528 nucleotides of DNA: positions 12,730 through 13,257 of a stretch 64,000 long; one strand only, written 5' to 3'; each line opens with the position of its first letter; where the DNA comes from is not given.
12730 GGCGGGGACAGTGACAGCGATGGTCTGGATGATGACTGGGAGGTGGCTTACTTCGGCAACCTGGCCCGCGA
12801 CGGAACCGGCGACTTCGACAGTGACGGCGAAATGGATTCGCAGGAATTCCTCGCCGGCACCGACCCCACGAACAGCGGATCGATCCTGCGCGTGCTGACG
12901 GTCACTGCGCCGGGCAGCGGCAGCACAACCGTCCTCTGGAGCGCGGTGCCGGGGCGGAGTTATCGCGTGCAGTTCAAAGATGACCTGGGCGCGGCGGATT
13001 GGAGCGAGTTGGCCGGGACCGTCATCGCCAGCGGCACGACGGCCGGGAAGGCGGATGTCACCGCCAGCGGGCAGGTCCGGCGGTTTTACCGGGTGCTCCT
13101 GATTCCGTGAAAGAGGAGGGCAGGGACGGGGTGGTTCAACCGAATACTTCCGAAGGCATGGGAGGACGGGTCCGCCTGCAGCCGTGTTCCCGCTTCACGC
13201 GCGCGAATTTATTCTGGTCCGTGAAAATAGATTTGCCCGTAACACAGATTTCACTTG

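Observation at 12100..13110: Four consecutive FYR-ending C-terminal modules in 1 kb: orphan 3' cassettes behind a surface-protein gene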

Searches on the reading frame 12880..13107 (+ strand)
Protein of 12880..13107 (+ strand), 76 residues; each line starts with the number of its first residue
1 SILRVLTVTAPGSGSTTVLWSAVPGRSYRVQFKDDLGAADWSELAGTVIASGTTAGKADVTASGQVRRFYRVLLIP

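Call 57: search_protein_representatives(alignment_id=A2)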
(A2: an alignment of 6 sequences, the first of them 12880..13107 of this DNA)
Query: 6 sequences, 69 profile positions. Proteins with E-value up to 0.001 (for the whole library): 2589; up to 1e-10: 76; up to 1e-30: 1. The best 150 are listed.
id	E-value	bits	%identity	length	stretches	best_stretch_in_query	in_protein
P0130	2.1e-31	124.0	-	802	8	12-67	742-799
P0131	3.4e-28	113.7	-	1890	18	4-67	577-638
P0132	1.7e-27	111.4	-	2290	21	18-67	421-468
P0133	2.0e-27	111.2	-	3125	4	5-68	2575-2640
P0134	2.2e-27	111.1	-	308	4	7-67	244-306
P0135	8.3e-26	106.0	-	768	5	9-67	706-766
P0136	2.6e-25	104.5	-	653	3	4-66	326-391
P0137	1.6e-23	98.7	-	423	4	3-67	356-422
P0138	1.0e-22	96.2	-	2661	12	17-67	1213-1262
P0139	2.0e-22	95.2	-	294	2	9-68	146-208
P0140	3.6e-21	91.2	-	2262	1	2-69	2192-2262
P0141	5.0e-21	90.7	-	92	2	19-66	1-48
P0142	2.3e-19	85.4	-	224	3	12-67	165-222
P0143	7.9e-19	83.7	-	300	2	4-66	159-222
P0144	3.2e-18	81.7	-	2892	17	43-67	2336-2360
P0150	5.8e-16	74.5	-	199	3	9-67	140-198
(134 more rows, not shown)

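Call 59: search_protein_families(library=pfam, proteins=[P0134, P0130, P0139, P0150], max_evalue=1)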
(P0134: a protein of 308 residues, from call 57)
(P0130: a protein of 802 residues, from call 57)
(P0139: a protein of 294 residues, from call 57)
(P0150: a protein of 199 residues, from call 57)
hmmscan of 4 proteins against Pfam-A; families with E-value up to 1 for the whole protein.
P0134 (308 aa): 6 families
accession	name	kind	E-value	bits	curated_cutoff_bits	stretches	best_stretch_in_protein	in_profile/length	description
PF06701.19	MIB_HERC2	-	3.3e-08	33.7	33.5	0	243-268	34-59/66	Mib_herc2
PF11606.14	AlcCBM31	-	3.8e-06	27.5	25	0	168-198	48-78/93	Family 31 carbohydrate binding protein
PF06830.16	Root_cap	-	1.7e-05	25.3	27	1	102-121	14-33/57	Root cap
PF01108.23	Tissue_fac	-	4.1e-05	23.8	27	0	79-124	22-69/107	Tissue factor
PF13433.12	Peripla_BP_5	-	0.0011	18.6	27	0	268-304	171-207/363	Periplasmic binding protein domain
PF25118.1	EFL1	-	0.0059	17.7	30.9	0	268-289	60-81/89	Elongation factor-like GTPase 1-like domain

P0130 (802 aa): 10 families
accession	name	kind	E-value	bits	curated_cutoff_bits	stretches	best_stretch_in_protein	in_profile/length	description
PF23972.1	DUF7298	-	1.5e-09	38.3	27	3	592-634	37-78/167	Domain of unknown function (DUF7298)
PF01108.23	Tissue_fac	-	9.6e-07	29.1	27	0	446-471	40-68/107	Tissue factor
PF05641.18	Agenet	-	2.9e-05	24.9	27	0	668-694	20-45/61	Agenet domain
PF17116.11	T9SS_plug_1st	-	7.5e-05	23.1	23.9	0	287-324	19-56/126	Type 9 secretion system plug protein 1st domain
PF21506.2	Knl-2-like_dom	-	0.0012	19.1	27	0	306-331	16-40/54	Kinetochore null protein 2-like domain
PF00116.26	COX2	-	0.0015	18.8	22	0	441-461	72-92/120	Cytochrome C oxidase subunit II, periplasmic domain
PF07193.17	DUF1408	-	0.04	14.1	27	0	663-685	30-52/75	Protein of unknown function (DUF1408)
PF06701.19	MIB_HERC2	-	0.044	14.1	33.5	0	569-610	21-57/66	Mib_herc2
PF24315.1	DUF7489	-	0.11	12.8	27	0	252-288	6-41/65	Domain of unknown function (DUF7489)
PF21252.2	Glyco_hydro_109_C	-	0.12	12.1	27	0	289-321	132-164/187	Glycosyl hydrolase 109, C-terminal domain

P0139 (294 aa): 4 families
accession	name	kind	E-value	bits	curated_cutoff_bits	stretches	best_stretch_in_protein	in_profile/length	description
PF18884.5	TSP3_bac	-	1.6e-07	31.4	25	2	111-132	1-22/22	Bacterial TSP3 repeat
PF05593.20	RHS_repeat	-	0.00082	20.2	22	1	43-76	1-34/38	RHS Repeat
PF06701.19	MIB_HERC2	-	0.0029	17.9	33.5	0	145-168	36-59/66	Mib_herc2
PF01839.29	FG-GAP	-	0.12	12.8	22.1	1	109-121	7-19/37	FG-GAP repeat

P0150 (199 aa): 2 families
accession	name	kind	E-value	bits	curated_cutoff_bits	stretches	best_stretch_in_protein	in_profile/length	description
PF03089.20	RAG2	-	0.073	12.5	21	0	40-74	178-212/339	Recombination activating protein 2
PF21605.3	CRLF2-like_D2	-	0.14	12.7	27.3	1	66-132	16-75/94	Cytokine receptor-like factor 2-like, D2 domain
